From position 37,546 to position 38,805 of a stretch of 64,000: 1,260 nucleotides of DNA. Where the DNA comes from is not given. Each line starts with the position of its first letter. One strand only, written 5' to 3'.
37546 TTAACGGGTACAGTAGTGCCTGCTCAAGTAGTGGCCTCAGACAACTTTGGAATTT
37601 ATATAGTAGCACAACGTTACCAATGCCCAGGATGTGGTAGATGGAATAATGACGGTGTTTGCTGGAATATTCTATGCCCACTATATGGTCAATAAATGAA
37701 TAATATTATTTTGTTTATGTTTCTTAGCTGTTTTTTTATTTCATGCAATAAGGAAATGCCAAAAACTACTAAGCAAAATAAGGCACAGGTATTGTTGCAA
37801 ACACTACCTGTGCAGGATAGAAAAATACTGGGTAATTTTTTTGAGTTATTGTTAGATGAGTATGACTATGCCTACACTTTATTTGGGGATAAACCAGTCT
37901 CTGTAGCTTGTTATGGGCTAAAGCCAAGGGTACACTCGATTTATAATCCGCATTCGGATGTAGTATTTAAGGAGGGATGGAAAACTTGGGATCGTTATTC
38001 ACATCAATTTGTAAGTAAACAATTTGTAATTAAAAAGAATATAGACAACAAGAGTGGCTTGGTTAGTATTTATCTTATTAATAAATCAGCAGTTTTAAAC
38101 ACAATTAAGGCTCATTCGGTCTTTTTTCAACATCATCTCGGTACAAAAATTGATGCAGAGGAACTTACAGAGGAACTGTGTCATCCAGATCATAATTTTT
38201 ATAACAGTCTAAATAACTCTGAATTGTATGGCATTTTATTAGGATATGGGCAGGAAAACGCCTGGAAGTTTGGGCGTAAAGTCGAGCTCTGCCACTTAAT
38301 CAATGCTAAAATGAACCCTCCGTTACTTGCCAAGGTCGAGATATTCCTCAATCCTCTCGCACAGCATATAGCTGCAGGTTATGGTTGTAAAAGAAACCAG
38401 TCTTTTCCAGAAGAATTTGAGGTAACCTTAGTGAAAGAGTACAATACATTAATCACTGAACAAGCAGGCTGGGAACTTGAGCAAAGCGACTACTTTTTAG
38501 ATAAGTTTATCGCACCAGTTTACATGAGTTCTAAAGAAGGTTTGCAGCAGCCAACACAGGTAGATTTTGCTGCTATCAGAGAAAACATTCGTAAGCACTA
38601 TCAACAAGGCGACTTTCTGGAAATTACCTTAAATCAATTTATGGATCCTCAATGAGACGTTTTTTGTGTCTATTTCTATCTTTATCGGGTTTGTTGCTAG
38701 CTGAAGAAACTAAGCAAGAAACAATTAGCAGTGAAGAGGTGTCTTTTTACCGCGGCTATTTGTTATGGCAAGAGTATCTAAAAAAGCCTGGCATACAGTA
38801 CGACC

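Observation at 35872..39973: A tandemly duplicated two-gene secreted cassette fused to a pair of Mip-like genes may be an uncharacterised envelope module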

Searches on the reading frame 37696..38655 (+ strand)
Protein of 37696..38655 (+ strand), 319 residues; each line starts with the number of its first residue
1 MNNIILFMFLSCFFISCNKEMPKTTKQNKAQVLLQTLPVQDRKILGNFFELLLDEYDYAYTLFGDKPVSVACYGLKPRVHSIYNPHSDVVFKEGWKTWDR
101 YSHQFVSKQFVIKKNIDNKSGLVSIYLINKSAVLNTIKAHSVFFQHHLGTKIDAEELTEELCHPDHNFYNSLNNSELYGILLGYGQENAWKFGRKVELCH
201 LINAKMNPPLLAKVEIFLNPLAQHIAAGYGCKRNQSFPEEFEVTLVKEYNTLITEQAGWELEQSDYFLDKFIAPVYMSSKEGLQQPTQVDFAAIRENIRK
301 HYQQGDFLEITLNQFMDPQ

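Call 5: search_protein_families(library=pfam, proteins=[window:37696-38655:+], max_evalue=1)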
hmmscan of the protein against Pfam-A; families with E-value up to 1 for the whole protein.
window:37696-38655:+ (319 aa): 0 families

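Call 6: search_protein_families(library=ncbifam, proteins=[window:37696-38655:+], max_evalue=1)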
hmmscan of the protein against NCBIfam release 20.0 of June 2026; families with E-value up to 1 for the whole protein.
window:37696-38655:+ (319 aa): 2 families
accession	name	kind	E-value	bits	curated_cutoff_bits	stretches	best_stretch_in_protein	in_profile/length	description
NF006399.0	PRK08651.1-2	equivalog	0.058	12.4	381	1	64-125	53-116/405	succinyl-diaminopimelate desuccinylase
NF047530.1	SrpBC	subfamily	0.12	11.9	200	1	2-46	1-43/236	sigma factor SigX-regulated lipoprotein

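Call 7: find_homologous_proteins(query=window:37696-38655:+, max_evalue=0.001)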
Query window:37696-38655:+ (319 aa): 74 proteins with E <= 0.001 among 1490 candidates.
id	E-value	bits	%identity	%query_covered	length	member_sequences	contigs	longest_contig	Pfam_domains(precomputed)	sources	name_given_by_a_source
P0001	4.2e-203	692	100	94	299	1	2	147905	-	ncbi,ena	-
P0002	1.5e-128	447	64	98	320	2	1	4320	-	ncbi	-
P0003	5.7e-99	350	53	100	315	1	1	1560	-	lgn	-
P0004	4.4e-32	130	30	87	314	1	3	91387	-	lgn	-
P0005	1.7e-27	115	27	90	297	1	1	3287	-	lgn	-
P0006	2.3e-27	114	31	90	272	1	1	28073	-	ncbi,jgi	jgi:hypothetical protein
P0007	2.5e-26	111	30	89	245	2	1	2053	-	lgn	-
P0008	8.5e-26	109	35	49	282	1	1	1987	-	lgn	-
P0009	1.1e-25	109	31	92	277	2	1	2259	-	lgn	-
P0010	1.3e-25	109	30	90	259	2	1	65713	-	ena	-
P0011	2.2e-25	108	28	93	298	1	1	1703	-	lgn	-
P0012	6.6e-25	106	28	89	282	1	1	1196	-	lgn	-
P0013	1.1e-24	106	31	90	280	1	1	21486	-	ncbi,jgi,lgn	-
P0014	1.3e-24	105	26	89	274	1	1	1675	-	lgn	-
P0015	4.0e-24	104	26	89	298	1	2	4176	-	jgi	jgi:hypothetical protein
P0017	1.4e-23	102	32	88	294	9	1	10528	-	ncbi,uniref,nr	ncbi:hypothetical protein [Candidatus Protochlamydia sp. R18]|uniref:hypothetical protein n=1 Tax=Ca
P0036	4.2e-20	90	27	96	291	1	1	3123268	-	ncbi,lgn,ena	-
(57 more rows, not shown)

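Call 12: find_encoding_contigs(protein=P0001, flank=10000, max_places=4)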
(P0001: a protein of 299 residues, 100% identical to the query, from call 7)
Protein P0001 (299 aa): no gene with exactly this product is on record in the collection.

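Call 17: search_solved_structures(query=A3, max_evalue=10, show_alignments=2)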
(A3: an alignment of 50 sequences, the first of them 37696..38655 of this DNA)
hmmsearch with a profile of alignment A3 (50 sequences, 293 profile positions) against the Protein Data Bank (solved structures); distinct sequences matched with E-value up to 10: 1.
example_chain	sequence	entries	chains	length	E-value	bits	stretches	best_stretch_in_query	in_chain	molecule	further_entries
7c5x_A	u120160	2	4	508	0.38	13.2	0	170-186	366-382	iota-carbonic anhydrase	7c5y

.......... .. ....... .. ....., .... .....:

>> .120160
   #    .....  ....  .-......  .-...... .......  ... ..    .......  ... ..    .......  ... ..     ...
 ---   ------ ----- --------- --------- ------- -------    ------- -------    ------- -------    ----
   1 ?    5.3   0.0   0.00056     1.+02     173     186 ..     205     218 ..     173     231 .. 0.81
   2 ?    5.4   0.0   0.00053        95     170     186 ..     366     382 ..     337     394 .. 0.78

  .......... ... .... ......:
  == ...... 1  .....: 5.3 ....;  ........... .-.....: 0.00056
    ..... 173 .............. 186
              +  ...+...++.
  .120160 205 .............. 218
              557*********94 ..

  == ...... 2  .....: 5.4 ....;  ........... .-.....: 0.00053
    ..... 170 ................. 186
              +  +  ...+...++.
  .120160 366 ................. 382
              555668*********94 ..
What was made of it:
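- Tried and rejected: A profile search of PDB sequences gave only a chance 14-residue match to an iota-carbonic anhydrase (call 17).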

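Call 19: find_related_loci(query=A3, collection=genome_contigs, flank=6000)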
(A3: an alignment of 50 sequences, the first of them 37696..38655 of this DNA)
Query A3 (319 aa) in genome_contigs; peptide patterns used: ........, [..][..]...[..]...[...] (x = any residue, [..] = any of these).
130 stretches matched a pattern; 49 encode a relative of the query (tblastn E <= 1e-3); 49 distinct loci.
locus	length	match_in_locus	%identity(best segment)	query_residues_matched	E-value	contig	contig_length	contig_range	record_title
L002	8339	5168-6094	30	9-317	2e-30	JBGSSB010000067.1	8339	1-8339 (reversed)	MAG: Chlamydiales bacterium isolate JTS-AC372 k141_385944, whole genome shotgun sequence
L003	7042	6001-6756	31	30-317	2e-29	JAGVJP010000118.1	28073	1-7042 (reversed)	MAG: Parachlamydiales bacterium isolate SW_11 c_000000005036, whole genome shotgun sequence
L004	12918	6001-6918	29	3-317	2e-28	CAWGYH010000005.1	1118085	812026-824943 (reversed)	MAG: uncultured Chlamydiales bacterium isolate MFD01716.bin.1.202 genome assembly, contig: contig_21869, whole genome sh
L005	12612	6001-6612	33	2-203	1e-26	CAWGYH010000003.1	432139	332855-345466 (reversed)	MAG: uncultured Chlamydiales bacterium isolate MFD01716.bin.1.202 genome assembly, contig: contig_21863, whole genome sh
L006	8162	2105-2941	29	14-315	2e-25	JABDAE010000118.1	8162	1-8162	MAG: Chlamydiae bacterium isolate BWOrgHeat_Nextera60_MAG4 3300020636.a:Ga0206944_1213, whole genome shotgun sequence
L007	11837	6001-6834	27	26-315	1e-25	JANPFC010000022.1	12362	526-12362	MAG: Chlamydiota bacterium isolate VAR_78_metabat_106 VAR_78_k141_34517, whole genome shotgun sequence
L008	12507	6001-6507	33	33-201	2e-24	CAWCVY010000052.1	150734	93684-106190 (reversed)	MAG: uncultured Chlamydiae bacterium isolate MFD01633.bin.3.44 genome assembly, contig: contig_61019, whole genome shotg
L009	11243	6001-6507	33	33-201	2e-24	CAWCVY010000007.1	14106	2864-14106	MAG: uncultured Chlamydiae bacterium isolate MFD01633.bin.3.44 genome assembly, contig: contig_107490, whole genome shot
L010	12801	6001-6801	29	34-314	4e-24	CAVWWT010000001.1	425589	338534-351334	MAG: uncultured Verrucomicrobiae bacterium isolate MFD09495.bin.1.136 genome assembly, contig: contig_1362, whole genome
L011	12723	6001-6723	31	21-245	2e-23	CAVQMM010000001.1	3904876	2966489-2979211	MAG: uncultured Chlamydiae bacterium isolate MFD00082.bin.1.18 genome assembly, contig: contig_1137, whole genome shotgu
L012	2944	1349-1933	29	2-195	3e-23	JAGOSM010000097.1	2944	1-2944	MAG: Simkaniaceae bacterium isolate Gw_Eff_bin_326 Gw_Eff_155168_length_2944_cov_5.752574, whole genome shotgun sequence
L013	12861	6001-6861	28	34-317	5e-23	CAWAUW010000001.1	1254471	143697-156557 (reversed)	MAG: uncultured Chlamydiales bacterium isolate MFD01213.bin.2.138 genome assembly, contig: contig_12746, whole genome sh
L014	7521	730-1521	28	34-315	5e-23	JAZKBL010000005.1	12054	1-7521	MAG: Chlamydiota bacterium isolate ADI_H3L2_1_122_18_3-bin080 ADIH3L21_B080_0_000000000005, whole genome shotgun sequenc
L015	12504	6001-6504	34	29-199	7e-23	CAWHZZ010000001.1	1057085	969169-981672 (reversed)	MAG: uncultured Verrucomicrobiae bacterium isolate MFD09495.bin.1.30 genome assembly, contig: contig_13085, whole genome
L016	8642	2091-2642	33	33-216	1e-22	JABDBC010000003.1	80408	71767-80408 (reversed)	MAG: Chlamydiae bacterium isolate BWMinControl_Nextera80_MAG2 3300020740.a:Ga0207056_1003, whole genome shotgun sequence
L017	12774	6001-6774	28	40-314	5e-22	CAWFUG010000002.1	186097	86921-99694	MAG: uncultured Verrucomicrobiae bacterium isolate MFD09495.bin.1.6 genome assembly, contig: contig_17130, whole genome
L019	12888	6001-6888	29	1-316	4e-21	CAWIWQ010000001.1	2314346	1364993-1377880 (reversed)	MAG: uncultured Verrucomicrobiae bacterium isolate MFD04944.bin.1.15 genome assembly, contig: contig_13454, whole genome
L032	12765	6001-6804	28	34-316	1e-16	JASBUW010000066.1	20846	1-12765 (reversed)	MAG: Parachlamydiaceae bacterium isolate BWSM_84 k141_66718, whole genome shotgun sequence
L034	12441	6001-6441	28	8-161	3e-16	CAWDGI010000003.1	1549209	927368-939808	MAG: Parachlamydiales bacterium isolate MFD06092.bin.2.154 genome assembly, contig: contig_18635, whole genome shotgun s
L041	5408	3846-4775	25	9-314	4e-14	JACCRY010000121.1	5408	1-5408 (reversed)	MAG: Parachlamydiaceae bacterium isolate MGR_bin34 SD2897-2912_k127_646418, whole genome shotgun sequence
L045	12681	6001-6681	27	23-204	6e-13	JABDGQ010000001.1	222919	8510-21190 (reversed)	MAG: Chlamydiae bacterium isolate BWOrgControl_Nextera68_MAG3 3300021017.a:Ga0206860_10001, whole genome shotgun sequenc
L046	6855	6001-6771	24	3-317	3e-12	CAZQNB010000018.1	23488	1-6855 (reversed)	MAG TPA_asm: uncultured bacterium isolate SRP286056_co3_62 genome assembly, contig: NODE_1884_length_23488_cov_21.295353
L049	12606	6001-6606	23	59-248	6e-6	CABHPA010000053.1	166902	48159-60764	MAG: Candidatus Melainabacteria bacterium isolate Melainabacteria_sp_nbed3b74 genome assembly, contig: NODE_254_length_1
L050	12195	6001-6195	37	13-76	8e-6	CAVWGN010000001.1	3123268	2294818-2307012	MAG: uncultured Chlamydiae bacterium isolate MFD04580.bin.1.87 genome assembly, contig: contig_17084, whole genome shotg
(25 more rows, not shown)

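Call 24: search_protein_representatives(alignment_id=A3)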
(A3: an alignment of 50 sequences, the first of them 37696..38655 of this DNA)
Query: 50 sequences, 293 profile positions. Proteins with E-value up to 0.001 (for the whole library): 2146; up to 1e-10: 1763; up to 1e-30: 901. The best 150 are listed.
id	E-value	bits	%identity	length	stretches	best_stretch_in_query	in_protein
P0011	2.2e-111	388.3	-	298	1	3-292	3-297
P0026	4.1e-108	377.5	-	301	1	5-292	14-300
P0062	2.6e-106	371.6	-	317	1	7-292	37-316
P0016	1.7e-101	355.9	-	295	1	5-292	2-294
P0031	4.2e-97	341.4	-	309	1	6-292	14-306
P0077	3.0e-96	338.6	-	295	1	6-292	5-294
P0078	3.8e-93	328.4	-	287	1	1-292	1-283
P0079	1.3e-91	323.4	-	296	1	1-292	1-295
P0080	1.4e-91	323.3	-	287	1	5-292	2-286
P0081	2.8e-91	322.3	-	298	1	7-292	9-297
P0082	5.2e-90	318.1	-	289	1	6-291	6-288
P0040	9.0e-87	307.5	-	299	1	3-291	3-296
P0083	1.4e-82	293.8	-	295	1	6-292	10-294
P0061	1.6e-82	293.6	-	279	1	5-292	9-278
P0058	5.1e-82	291.9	-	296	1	3-292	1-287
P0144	2.9e-65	236.9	-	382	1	8-292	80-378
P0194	1.2e-60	221.7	-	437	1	8-292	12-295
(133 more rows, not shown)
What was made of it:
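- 37696..38655 (+): BIG2, 319 aa. Lipobox FISC and the motifs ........, INK, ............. and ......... 2,146 representatives at E <= 1e-3 (call 24).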

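Call 26: predict_structure(alignment_id=A3)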
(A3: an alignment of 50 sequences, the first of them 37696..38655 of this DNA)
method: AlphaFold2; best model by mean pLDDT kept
length: 319 residues; sequences in the alignment: 50
mean_pLDDT: 82.3   pTM: 0.78
mean pLDDT of the five models: 82.3, 79.6, 77.9, 77.7, 77.1
residues with pLDDT >= 90: 153; 70-90: 91; 50-70: 65; < 50: 10
segments of 3 or more residues with pLDDT < 50: 263-268
pLDDT, mean of each block of 10 residues (from residue 1): 77 65 66 96 98 92 95 82 82 97 95 94 96 97 95 96 95 92 89 82 69 57 56 67 88 75 46 66 59 87 93 90
secondary structure, 60 per line:
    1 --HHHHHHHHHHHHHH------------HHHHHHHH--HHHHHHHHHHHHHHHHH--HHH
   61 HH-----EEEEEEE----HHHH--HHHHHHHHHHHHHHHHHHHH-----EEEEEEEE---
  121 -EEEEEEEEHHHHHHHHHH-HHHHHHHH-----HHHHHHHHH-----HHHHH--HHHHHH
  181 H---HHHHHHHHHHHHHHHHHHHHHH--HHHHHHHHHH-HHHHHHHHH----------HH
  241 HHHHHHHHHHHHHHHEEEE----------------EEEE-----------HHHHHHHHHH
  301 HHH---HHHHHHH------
elements in order: H3-16 H29-36 H39-55 H58-62 E68-74 H79-82 H85-104 E110-117 E122-129 H130-139 H141-148 H154-162 H168-172 H175-181 H185-206 H209-218 H220-228 H239-255 E256-259 E276-279 H291-303 H307-313
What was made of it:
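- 37696..38655 (+): AF2 model has pLDDT 82.3 and pTM 0.78 (call 26).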

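Call 32: fold_search(model_id=the predicted structure, library=pdb)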
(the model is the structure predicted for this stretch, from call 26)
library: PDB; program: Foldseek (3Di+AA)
matches with E <= 10: 456; with E <= 0.001: 0
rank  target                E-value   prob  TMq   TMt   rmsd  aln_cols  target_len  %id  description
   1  5afq_A                2.7e-01  0.12  0.15  0.12  20.9       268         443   12  Crystal structure of RPC62 - RPC32 beta (released 2015-10-07)
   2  5cdm_A                3.4e-01  0.14  0.16  0.12  28.7       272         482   10  2.5A structure of QPT-1 with S.aureus DNA gyrase and DNA (released 2015-12-16)
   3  2xco                  3.6e-01  0.15  0.18  0.10  27.9       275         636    9  The 3.1A crystal structure of the catalytic core (B'A' region) of Staphylococcus aureus DNA Gyrase (released 2010-08-04)
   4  2xct_B                4.4e-01  0.15  0.19  0.10  28.1       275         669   10  The twinned 3.35A structure of S. aureus Gyrase complex with Ciprofloxacin and DNA (released 2010-08-25)
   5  3k9f_A                5.1e-01  0.06  0.12  0.09  27.9       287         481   10  Detailed structural insight into the quinolone-DNA cleavage complex of type IIA topoisomerases (released 2009-10-27)
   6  1kyw_A                5.4e-01  0.11  0.16  0.15  18.0       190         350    9  Crystal Structure Analysis of Caffeic Acid/5-hydroxyferulic acid 3/5-O-methyltransferase in complex with 5-hydroxyconi (released 2002-08-28)
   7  5npp_D                5.7e-01  0.12  0.17  0.09  26.6       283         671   10  2.22A STRUCTURE OF THIOPHENE2 AND GSK945237 WITH S.AUREUS DNA GYRASE AND DNA (released 2017-07-12)
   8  2guk_A                6.0e-01  0.18  0.13  0.31  12.1       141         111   11  Crystal Structure of the Conserved Protein of Unknown Function from Porphyromonas gingivalis (released 2006-05-30)
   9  7z1o_O                7.0e-01  0.05  0.12  0.08  20.1       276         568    8  Structure of yeast RNA Polymerase III PTC + NTPs (released 2022-08-31)
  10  6i70_A                7.4e-01  0.10  0.16  0.15  18.4       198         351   10  Structure of Fragaria ananassa O-methyltransferase - apo form (released 2019-11-27)
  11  4i3h_B                7.4e-01  0.06  0.13  0.05  28.2       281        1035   11  A three-gate structure of topoisomerase IV from Streptococcus pneumoniae (released 2013-08-28)
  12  1kyw_C                7.7e-01  0.09  0.15  0.14  17.7       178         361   10  Crystal Structure Analysis of Caffeic Acid/5-hydroxyferulic acid 3/5-O-methyltransferase in complex with 5-hydroxyconi (released 2002-08-28)
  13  7qy5_B                7.7e-01  0.03  0.10  0.10  28.7       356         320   11  Crystal structure of the S.pombe Ars2-Red1 complex. (released 2022-11-16)
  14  3mxa_A                7.7e-01  0.02  0.10  0.10  18.1       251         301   10  Molecular basis of engineered meganuclease targeting of the endogenous human RAG1 locus (released 2010-10-06)
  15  2fh5_A                8.2e-01  0.11  0.09  0.21  11.1        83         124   17  The Structure of the Mammalian SRP Receptor (released 2006-01-31)
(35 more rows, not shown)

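Call 41: find_encoding_contigs(protein=P0036, flank=8000, max_places=2)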
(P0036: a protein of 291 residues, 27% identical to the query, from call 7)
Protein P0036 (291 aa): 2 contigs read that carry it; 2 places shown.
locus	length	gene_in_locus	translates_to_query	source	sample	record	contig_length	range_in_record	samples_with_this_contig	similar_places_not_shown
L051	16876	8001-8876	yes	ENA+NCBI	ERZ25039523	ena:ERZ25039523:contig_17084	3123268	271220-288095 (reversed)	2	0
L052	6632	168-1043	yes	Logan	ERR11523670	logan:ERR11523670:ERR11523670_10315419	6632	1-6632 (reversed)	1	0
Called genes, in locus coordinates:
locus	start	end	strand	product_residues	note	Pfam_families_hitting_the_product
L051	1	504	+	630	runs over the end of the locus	PF02518:HATPase_c (weak), PF13589:HATPase_c_3, PF01119:DNA_mis_repair, PF08676:MutL_C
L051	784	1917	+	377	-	PF01321:Creatinase_N, PF00557:Peptidase_M24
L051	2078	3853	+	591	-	PF00989:PAS (weak), PF00512:HisKA, PF02518:HATPase_c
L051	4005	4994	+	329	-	PF20030:bpMoxR, PF07726:AAA_3, PF07728:AAA_5, PF17863:AAA_lid_2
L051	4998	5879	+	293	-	PF01882:DUF58, PF13519:VWA_2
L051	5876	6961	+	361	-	-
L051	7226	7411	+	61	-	-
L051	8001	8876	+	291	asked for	-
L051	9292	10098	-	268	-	PF00005:ABC_tran, PF08352:oligo_HPY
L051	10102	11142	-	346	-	PF00005:ABC_tran, PF13401:AAA_22 (faint), PF13304:AAA_21 (weak), PF08352:oligo_HPY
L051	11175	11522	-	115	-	-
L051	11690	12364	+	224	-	PF01865:PhoU_div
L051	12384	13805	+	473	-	PF01384:PHO4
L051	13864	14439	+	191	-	-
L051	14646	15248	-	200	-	PF01330:RuvA_N, PF00633:HHH (faint), PF14520:HHH_5, PF07499:RuvA_C (weak)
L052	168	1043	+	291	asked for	-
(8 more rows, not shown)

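Call 42: find_encoding_contigs(protein=P0004, flank=8000, max_places=2)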
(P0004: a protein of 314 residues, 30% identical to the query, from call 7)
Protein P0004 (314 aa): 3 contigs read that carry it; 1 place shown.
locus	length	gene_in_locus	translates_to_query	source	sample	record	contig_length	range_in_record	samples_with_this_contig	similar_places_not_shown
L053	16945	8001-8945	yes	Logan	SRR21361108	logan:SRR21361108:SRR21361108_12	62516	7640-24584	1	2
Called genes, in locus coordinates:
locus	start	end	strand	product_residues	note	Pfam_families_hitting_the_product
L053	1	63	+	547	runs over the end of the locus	PF02511:Thy1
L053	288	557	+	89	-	-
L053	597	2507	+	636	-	PF14559:TPR_19 (faint)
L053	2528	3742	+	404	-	PF00999:Na_H_Exchanger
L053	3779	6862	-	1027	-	-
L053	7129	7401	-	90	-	-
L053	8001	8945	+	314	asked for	-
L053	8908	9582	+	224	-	PF00254:FKBP_C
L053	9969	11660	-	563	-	PF00118:Cpn60_TCP1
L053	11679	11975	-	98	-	PF00166:Cpn10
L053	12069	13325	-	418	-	PF07075:NamZ_N, PF20732:NamZ_C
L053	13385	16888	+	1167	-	PF01619:Pro_dh, PF00171:Aldedh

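Call 47: find_encoding_contigs(protein=P0247, flank=6000, max_places=2)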
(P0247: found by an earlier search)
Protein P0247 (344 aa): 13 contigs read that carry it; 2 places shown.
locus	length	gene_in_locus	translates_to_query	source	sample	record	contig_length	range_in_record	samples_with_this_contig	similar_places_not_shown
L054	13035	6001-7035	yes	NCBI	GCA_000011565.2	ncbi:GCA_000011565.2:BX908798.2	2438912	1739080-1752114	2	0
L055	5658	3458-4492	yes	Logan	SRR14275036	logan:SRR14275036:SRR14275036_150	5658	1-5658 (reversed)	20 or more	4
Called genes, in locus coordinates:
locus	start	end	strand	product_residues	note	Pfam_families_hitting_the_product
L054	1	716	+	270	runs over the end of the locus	PF17761:DUF1016_N, PF06250:YhcG_C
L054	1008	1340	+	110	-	-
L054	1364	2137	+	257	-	-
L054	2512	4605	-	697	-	PF12937:F-box-like (faint), PF00023:Ank (faint), PF13606:Ank_3 (faint), PF13637:Ank_4 (faint), PF12796:Ank_2, PF13857:Ank_5 (weak)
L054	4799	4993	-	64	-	-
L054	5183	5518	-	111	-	-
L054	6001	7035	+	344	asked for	-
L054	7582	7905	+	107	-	PF05534:HicB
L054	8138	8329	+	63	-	-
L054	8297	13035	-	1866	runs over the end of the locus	PF00560:LRR_1 (faint), PF12799:LRR_4 (faint), PF13855:LRR_8 (faint), PF27087:LRR_TMOD-LMOD, PF13516:LRR_6 (weak), PF27087:LRR_TMOD-LMOD, PF13516:LRR_6 (weak), PF27087:LRR_TMOD-LMOD, +2 more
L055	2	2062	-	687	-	?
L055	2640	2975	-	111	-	-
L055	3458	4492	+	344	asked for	-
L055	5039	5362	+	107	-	PF05534:HicB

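Call 48: find_encoding_contigs(protein=P0017, flank=6000, max_places=2)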
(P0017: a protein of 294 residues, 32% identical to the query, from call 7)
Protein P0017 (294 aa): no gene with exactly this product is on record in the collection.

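Call 57: search_protein_families(library=pfam, alignment_id=A3, max_evalue=1)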
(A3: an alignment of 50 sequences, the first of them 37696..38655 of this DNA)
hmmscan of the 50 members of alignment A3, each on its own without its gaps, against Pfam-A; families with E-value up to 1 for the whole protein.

A. member 1, window:37696-38655:+ (319 aa): 0 families

B. families by the number of members that match (of 50 scanned): 27 families (the first 25 are shown)
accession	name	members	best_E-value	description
PF05942.16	PaREP1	2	0.038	Archaeal PaREP1/PaREP8 family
PF03172.18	HSR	1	0.0052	HSR domain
PF05814.16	Ac76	1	0.0054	Orf76 (Ac76)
PF17422.7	DUF5410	1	0.0085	Family of unknown function (DUF5410)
PF04082.23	Fungal_trans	1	0.011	Fungal specific transcription factor domain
PF22459.2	PrgX_C_TPR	1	0.013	Pheromone cCF10 receptor, C-terminal TPR region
PF23267.1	ENOX1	1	0.015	ENOX1-like domain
PF10047.15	DUF2281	1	0.016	Protein of unknown function (DUF2281)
PF04968.17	CHORD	1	0.019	CHORD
PF07309.16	FlaF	1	0.023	Flagellar protein FlaF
PF01390.26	SEA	1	0.029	SEA domain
PF12672.12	DUF3793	1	0.03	Protein of unknown function (DUF3793)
PF16305.10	DUF4947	1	0.036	Domain of unknown function (DUF4947)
PF09847.15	12TM_1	1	0.053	Membrane protein of 12 TMs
PF21349.2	RUBY_RBDX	1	0.058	Rubrerythrin, rubredoxin-like domain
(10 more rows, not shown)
